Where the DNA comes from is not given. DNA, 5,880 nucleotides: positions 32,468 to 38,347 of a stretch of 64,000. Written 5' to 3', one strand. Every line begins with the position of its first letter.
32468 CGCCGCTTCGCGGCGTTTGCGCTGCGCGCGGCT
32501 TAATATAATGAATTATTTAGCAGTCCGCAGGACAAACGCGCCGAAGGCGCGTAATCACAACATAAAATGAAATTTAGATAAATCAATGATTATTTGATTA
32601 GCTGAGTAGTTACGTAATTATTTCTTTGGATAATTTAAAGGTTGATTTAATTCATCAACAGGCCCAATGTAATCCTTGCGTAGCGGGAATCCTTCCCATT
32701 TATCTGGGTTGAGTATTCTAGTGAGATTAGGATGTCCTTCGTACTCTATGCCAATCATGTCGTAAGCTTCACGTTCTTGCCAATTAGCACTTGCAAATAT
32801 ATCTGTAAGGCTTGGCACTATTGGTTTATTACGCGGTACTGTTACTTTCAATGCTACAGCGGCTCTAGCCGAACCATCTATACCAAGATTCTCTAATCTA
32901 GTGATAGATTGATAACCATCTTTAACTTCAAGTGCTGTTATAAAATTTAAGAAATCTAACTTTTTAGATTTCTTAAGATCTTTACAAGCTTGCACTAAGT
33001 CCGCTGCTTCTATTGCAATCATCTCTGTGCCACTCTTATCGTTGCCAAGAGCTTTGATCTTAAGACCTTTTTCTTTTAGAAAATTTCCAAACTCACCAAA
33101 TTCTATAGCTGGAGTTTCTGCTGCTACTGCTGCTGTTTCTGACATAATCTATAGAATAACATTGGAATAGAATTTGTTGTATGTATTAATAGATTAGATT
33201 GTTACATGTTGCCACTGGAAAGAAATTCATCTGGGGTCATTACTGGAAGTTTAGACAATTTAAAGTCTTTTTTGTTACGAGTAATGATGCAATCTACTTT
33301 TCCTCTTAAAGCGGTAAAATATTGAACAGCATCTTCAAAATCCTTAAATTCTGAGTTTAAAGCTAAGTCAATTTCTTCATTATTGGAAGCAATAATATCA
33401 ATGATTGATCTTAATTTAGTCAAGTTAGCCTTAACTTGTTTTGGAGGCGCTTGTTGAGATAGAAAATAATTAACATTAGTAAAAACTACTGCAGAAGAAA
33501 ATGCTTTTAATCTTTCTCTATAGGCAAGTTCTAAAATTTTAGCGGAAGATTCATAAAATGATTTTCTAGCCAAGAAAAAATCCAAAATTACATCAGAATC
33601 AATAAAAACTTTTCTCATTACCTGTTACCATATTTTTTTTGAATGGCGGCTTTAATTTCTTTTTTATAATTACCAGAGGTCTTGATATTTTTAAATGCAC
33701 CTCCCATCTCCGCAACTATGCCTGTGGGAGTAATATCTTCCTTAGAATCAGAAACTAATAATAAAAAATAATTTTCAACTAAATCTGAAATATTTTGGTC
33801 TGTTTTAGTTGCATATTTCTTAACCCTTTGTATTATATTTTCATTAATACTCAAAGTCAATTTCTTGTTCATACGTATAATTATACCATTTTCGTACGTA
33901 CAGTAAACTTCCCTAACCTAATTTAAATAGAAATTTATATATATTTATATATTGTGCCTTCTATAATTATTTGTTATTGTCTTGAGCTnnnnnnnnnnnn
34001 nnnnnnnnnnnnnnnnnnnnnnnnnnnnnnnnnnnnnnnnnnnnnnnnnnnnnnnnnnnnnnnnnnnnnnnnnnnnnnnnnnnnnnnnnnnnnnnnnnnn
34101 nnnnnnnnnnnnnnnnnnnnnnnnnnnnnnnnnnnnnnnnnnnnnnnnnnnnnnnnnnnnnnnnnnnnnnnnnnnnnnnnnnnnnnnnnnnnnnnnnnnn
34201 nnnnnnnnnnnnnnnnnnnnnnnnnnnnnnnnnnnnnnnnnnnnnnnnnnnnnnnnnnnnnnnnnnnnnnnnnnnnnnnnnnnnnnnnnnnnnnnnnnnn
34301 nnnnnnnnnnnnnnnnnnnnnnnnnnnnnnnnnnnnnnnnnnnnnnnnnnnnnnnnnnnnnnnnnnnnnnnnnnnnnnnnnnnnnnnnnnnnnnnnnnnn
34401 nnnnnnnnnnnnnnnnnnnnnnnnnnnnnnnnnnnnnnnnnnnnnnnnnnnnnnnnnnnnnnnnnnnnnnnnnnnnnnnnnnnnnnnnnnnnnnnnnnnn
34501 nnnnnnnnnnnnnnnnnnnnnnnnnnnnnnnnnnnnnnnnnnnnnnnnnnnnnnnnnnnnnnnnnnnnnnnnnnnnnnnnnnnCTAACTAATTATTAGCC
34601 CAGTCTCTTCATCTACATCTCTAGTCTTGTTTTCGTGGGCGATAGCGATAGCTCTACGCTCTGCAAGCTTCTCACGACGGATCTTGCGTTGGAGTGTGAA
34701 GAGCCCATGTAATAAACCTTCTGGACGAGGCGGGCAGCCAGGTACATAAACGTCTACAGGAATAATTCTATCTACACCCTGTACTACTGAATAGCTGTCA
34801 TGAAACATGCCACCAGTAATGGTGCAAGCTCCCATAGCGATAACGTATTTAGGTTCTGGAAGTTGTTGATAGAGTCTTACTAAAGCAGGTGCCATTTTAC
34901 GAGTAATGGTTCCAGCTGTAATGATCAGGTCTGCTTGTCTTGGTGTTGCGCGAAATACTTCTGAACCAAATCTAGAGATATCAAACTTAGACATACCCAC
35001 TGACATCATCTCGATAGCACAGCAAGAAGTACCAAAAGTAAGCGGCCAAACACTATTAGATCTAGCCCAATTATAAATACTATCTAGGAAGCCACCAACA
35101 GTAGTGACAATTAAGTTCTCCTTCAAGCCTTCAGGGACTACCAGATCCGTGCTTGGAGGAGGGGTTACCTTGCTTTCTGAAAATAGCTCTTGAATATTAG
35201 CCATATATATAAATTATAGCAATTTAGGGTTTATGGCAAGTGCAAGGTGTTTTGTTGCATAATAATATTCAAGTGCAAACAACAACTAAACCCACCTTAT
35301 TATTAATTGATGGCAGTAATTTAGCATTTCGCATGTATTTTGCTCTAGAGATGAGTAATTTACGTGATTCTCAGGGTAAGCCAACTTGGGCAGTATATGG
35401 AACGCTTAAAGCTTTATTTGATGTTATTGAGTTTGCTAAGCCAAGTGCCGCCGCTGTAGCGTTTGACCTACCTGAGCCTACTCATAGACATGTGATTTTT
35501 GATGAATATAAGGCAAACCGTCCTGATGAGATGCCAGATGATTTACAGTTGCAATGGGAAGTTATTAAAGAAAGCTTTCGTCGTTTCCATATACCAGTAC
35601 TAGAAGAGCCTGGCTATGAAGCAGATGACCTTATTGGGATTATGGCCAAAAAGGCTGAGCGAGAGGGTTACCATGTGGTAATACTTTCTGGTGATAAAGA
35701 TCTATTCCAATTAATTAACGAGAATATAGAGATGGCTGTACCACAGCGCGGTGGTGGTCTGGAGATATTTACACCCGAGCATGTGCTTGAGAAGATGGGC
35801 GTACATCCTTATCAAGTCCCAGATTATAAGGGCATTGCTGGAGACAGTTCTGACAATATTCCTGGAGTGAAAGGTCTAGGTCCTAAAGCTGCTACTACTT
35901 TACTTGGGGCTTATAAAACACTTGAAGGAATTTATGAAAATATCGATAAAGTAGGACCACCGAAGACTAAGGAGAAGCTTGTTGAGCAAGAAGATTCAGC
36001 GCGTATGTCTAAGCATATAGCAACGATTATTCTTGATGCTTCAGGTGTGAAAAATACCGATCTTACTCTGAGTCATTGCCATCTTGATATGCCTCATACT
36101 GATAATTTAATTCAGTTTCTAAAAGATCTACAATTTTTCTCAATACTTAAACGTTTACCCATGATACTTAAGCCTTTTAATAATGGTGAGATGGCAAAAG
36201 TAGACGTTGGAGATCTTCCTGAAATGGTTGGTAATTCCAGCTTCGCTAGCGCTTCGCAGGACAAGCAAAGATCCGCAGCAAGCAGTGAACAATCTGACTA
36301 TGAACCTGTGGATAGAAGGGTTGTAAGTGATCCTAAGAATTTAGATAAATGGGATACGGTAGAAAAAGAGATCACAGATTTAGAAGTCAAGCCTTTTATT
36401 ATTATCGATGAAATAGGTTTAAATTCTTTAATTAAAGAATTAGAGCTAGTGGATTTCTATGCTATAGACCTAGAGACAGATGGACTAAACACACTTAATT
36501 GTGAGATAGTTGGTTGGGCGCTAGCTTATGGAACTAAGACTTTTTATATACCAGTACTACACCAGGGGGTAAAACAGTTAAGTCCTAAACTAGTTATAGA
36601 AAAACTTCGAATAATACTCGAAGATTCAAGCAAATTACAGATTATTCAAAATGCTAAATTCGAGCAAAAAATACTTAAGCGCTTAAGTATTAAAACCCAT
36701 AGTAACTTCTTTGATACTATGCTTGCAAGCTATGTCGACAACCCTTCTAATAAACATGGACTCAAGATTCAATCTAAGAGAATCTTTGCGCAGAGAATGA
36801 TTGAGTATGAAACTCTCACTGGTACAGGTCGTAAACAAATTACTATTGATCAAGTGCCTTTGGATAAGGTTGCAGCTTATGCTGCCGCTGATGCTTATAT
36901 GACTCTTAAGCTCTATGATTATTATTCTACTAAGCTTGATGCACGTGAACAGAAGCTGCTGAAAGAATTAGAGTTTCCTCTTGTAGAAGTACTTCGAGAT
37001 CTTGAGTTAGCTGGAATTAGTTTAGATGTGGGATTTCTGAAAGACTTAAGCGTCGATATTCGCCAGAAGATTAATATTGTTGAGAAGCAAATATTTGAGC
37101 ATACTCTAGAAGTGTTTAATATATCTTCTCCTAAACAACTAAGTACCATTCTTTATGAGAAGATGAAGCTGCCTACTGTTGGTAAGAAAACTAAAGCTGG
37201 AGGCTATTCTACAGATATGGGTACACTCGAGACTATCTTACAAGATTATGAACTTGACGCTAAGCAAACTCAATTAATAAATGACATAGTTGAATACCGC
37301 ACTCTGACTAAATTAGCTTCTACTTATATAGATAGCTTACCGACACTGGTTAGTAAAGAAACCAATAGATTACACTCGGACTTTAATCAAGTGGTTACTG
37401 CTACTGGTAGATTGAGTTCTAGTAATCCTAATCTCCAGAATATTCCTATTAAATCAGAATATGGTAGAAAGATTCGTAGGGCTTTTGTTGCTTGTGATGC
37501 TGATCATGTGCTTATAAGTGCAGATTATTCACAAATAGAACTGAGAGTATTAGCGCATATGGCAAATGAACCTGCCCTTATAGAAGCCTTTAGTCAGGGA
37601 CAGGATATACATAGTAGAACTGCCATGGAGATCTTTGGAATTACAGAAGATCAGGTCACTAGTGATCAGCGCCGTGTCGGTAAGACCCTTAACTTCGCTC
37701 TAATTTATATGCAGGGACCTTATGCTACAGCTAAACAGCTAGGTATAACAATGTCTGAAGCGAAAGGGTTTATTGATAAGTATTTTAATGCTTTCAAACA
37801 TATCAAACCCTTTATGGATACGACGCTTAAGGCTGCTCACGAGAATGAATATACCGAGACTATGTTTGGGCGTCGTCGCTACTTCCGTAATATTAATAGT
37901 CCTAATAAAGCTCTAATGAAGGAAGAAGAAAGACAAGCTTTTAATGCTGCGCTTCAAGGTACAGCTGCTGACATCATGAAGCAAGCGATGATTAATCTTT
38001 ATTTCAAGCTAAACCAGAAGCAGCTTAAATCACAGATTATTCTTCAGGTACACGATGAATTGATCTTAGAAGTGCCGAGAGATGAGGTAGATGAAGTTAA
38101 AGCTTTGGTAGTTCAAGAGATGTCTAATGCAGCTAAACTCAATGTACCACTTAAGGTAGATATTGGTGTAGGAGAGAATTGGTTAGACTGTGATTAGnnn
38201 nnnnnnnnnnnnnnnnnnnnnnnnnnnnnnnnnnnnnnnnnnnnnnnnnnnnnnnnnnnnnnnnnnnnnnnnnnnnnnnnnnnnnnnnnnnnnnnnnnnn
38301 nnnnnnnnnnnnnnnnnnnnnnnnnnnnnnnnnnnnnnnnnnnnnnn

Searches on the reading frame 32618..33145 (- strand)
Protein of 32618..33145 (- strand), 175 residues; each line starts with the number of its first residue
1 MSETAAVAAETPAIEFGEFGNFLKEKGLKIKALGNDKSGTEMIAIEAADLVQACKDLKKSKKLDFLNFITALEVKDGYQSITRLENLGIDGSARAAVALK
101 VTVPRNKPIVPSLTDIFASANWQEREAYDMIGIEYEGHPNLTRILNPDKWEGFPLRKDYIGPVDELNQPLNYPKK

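Call 51: search_protein_families(library=pfam, proteins=[window:32618-33145:-], max_evalue=0.001)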
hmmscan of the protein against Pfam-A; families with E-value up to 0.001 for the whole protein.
window:32618-33145:- (175 aa): 1 family
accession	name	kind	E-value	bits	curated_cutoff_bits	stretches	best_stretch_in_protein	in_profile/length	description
PF00329.25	Complex1_30kDa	-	1.7e-32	113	22.5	1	44-160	2-119/124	Respiratory-chain NADH dehydrogenase, 30 Kd subunit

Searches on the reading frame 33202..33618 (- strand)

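Call 51: search_protein_families(library=pfam, proteins=[window:33202-33618:-], max_evalue=0.001)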
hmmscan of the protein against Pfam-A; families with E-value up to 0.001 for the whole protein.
window:33202-33618:- (138 aa): 1 family
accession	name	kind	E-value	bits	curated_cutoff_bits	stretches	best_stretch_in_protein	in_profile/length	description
PF13470.12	PIN_3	-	2.2e-20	74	27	1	3-117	1-115/115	PIN domain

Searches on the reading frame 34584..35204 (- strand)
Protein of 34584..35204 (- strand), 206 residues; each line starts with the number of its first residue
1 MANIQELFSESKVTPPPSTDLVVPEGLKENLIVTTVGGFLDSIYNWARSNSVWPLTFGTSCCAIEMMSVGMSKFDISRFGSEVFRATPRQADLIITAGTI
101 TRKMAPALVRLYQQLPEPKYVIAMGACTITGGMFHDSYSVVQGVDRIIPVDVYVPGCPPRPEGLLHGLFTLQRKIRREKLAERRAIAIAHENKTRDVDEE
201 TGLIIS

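Call 51: search_protein_families(library=pfam, proteins=[window:34584-35204:-], max_evalue=0.001)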
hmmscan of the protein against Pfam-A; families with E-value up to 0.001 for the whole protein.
window:34584-35204:- (206 aa): 1 family
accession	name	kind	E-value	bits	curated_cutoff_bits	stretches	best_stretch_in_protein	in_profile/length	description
PF01058.29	Oxidored_q6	-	2.9e-28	98.6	27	1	61-169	3-126/128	NADH ubiquinone oxidoreductase, 20 Kd subunit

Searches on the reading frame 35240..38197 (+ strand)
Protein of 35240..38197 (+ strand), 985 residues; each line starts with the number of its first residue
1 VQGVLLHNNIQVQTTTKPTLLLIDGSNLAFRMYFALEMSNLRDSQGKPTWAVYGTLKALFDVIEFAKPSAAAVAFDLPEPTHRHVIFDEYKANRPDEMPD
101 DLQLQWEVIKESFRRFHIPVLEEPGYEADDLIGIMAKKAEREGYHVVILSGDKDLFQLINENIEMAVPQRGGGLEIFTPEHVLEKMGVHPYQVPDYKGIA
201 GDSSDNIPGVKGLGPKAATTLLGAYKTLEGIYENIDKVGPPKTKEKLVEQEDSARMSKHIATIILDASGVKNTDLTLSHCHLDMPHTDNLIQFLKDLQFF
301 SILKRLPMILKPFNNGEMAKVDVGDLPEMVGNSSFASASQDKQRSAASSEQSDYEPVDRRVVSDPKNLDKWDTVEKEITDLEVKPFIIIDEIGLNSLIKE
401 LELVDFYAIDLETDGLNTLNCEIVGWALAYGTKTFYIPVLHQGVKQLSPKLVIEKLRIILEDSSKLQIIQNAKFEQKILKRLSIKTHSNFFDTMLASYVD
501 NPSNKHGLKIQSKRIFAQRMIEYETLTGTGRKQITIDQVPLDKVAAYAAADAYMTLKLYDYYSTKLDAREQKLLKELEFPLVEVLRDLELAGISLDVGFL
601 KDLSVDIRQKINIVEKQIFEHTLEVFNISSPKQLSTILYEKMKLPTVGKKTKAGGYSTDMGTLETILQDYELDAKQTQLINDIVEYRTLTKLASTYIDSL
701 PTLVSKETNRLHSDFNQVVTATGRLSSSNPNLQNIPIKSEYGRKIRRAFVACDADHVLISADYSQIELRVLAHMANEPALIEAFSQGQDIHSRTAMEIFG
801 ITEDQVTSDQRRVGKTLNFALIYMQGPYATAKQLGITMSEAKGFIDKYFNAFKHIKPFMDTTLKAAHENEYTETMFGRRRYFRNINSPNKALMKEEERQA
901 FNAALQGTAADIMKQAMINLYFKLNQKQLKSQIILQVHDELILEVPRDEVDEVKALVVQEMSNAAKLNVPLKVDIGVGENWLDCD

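Call 51: search_protein_families(library=pfam, proteins=[window:35240-38197:+], max_evalue=0.001)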
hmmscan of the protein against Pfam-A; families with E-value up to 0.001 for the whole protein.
window:35240-38197:+ (985 aa): 5 families
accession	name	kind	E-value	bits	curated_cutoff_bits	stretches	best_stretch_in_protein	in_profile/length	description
PF00476.26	DNA_pol_A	-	1e-147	492.5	34.3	1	600-982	4-380/381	DNA polymerase family A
PF02739.22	5_3_exonuc_N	-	2e-51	174.4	34.3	1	19-187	1-164/164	5'-3' exonuclease, N-terminal resolvase-like domain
PF01367.25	5_3_exonuc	-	8.5e-28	97.1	40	1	188-268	1-81/97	5'-3' exonuclease, C-terminal SAM fold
PF01612.26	DNA_pol_A_exo1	-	1e-19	71.4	23.6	1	387-566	3-172/173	3'-5' exonuclease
PF22619.2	DNA_polI_exo1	-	1.2e-08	35.3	27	1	411-534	3-119/140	DNA polymerase I, ribonuclease H-like domain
